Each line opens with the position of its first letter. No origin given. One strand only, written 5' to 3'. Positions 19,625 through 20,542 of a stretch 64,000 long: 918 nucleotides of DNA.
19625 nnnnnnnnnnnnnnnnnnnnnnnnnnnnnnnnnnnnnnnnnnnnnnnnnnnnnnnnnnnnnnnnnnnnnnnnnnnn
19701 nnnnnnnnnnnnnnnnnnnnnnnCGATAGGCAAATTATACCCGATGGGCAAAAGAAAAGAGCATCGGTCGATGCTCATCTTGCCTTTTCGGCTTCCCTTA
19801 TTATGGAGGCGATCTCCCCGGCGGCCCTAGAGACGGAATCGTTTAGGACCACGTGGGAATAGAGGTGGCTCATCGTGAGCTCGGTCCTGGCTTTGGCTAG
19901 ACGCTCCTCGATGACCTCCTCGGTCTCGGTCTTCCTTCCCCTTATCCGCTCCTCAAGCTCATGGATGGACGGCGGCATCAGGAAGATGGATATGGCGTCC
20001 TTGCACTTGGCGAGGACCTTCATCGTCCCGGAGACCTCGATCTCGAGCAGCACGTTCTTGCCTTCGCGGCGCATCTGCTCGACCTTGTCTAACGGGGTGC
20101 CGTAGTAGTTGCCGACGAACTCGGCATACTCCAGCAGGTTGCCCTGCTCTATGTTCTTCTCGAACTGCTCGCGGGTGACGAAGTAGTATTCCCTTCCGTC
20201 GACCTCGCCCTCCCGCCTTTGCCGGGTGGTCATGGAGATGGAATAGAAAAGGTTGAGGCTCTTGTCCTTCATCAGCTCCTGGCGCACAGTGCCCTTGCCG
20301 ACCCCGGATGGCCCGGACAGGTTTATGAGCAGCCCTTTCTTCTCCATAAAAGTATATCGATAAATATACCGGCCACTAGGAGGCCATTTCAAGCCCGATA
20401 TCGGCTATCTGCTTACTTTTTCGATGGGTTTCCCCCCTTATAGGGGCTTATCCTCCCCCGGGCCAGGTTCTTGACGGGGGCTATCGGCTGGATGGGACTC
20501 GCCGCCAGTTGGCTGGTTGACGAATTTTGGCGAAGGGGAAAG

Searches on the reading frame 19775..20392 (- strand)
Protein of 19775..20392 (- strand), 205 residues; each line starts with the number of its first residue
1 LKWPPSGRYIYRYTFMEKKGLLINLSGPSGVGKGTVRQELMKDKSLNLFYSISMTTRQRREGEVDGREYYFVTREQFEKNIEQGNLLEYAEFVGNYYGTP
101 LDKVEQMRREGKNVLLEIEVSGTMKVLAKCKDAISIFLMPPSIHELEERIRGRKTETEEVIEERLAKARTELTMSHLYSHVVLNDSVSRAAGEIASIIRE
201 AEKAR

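Call 50: search_protein_families(library=pfam, proteins=[window:19775-20392:-], max_evalue=0.001)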
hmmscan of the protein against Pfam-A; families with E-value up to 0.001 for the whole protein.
window:19775-20392:- (205 aa): 2 families
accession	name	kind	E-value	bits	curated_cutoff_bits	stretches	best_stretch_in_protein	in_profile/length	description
PF00625.27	Guanylate_kin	-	1.1e-47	162.5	25.2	1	23-200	5-181/182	Guanylate kinase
PF13238.12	AAA_18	-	0.00096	20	29.4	0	23-164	1-122/128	AAA domain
